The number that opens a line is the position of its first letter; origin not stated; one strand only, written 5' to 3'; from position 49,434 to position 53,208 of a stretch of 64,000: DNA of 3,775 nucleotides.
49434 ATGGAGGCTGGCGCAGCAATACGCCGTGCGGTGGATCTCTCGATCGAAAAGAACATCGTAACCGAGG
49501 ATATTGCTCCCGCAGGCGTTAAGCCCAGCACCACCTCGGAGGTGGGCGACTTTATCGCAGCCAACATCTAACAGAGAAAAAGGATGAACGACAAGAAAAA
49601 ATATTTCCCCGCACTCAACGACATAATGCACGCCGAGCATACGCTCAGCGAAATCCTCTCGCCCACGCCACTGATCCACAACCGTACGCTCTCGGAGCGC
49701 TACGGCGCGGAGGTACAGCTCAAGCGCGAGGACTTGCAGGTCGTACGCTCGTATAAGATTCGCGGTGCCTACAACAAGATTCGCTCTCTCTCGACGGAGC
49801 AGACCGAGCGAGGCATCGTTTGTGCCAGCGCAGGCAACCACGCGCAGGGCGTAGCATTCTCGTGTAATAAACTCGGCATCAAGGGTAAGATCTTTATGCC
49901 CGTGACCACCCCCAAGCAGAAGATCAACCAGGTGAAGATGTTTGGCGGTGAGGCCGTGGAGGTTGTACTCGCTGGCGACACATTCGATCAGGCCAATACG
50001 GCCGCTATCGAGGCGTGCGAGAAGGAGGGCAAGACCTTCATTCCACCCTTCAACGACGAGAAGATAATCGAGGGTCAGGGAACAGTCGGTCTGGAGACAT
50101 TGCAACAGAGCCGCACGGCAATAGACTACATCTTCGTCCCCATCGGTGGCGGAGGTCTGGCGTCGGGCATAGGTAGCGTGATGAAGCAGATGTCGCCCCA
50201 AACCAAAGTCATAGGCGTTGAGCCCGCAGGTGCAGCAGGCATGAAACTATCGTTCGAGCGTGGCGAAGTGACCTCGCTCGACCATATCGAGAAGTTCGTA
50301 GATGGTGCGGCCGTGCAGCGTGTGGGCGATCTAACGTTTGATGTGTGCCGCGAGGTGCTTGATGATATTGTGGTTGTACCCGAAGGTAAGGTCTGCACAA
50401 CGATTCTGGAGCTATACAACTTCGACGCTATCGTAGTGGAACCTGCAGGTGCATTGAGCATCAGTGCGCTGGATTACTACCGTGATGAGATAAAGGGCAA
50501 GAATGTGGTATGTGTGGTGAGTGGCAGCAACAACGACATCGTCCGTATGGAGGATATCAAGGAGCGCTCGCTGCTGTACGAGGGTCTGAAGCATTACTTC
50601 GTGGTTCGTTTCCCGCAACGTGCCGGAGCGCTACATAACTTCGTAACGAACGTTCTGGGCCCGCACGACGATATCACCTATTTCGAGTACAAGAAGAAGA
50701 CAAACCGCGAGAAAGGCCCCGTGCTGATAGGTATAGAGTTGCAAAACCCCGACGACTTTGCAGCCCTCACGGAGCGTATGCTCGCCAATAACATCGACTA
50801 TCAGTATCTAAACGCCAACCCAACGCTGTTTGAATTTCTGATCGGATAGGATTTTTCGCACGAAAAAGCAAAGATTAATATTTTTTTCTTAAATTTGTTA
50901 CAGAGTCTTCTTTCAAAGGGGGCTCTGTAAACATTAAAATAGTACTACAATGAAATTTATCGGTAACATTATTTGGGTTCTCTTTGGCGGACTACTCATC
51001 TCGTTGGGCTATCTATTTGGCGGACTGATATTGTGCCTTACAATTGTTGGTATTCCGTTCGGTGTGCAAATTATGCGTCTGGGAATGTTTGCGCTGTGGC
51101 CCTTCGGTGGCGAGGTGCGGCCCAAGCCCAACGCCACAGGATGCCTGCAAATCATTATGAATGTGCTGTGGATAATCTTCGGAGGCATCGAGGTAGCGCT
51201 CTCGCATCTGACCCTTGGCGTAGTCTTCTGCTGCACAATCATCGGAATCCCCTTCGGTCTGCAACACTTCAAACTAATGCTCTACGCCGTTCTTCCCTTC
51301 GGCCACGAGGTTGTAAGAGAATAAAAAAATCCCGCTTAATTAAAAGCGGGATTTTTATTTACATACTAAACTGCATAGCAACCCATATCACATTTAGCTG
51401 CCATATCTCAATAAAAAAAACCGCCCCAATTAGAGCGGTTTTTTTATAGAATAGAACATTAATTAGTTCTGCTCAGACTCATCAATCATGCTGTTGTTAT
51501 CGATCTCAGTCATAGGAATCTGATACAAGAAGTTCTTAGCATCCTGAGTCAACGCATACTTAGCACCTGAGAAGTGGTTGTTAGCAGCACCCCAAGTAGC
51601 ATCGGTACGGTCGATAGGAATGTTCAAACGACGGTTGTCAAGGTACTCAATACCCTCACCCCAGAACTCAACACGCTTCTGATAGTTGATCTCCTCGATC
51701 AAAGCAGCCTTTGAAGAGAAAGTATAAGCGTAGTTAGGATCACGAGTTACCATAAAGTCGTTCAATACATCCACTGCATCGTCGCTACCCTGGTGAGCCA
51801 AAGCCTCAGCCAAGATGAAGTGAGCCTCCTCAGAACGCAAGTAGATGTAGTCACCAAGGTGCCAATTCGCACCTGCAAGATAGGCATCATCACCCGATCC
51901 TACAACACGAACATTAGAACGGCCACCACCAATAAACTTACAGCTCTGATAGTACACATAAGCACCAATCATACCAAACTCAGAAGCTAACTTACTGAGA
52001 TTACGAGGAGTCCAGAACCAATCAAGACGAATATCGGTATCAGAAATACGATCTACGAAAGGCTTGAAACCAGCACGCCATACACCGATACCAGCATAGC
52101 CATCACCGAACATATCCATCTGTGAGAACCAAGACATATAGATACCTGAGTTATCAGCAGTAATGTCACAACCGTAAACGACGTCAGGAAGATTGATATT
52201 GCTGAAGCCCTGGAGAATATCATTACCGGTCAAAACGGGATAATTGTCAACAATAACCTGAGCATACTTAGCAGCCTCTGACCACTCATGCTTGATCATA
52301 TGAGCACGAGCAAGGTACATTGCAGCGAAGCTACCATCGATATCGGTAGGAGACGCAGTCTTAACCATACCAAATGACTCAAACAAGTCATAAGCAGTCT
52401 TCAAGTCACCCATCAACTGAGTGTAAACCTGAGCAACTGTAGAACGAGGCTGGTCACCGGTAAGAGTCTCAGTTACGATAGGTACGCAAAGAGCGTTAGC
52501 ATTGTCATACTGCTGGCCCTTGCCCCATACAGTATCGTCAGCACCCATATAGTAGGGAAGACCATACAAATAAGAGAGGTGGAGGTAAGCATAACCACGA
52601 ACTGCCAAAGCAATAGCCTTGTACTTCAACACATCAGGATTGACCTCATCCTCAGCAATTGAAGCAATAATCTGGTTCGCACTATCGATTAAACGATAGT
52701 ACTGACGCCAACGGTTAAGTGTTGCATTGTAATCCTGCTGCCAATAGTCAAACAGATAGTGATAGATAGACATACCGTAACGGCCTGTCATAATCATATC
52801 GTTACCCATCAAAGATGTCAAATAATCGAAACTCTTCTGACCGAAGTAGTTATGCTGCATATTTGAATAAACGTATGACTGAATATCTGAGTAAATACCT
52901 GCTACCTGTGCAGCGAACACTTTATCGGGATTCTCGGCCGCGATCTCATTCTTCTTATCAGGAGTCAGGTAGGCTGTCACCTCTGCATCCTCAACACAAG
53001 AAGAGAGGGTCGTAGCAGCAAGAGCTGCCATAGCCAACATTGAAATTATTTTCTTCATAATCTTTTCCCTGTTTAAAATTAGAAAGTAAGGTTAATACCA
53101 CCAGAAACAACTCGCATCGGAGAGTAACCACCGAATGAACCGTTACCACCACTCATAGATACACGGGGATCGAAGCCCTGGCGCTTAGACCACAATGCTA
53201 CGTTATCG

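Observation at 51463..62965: Self-inverting recombinase-promoter cassette predicted to toggle two alternative SusC/SusD transporters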

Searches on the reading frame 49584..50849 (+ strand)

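Call 5: search_protein_families(library=pfam, proteins=[window:49584-50849:+])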
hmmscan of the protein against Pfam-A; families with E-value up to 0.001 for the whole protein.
window:49584-50849:+ (421 aa): 2 families
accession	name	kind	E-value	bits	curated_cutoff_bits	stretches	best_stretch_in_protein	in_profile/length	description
PF00291.31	PALP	-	3.2e-78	263.5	35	1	24-314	4-295/295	Pyridoxal-phosphate dependent enzyme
PF00585.24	Thr_dehydrat_C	-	2.9e-23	81.9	27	1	327-419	1-91/91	C-terminal regulatory domain of Threonine dehydratase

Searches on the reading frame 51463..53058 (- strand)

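Call 5: search_protein_families(library=pfam, proteins=[window:51463-53058:-])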
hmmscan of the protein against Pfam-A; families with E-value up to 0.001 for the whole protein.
window:51463-53058:- (531 aa): 2 families
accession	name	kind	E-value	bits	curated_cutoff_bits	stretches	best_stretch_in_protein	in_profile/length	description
PF14322.12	SusD-like_3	-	1.1e-11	45.8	27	1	54-225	20-164/191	Starch-binding associating with outer membrane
PF07980.17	SusD_RagB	-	1.6e-05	25.2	23.1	1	402-525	154-291/297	SusD family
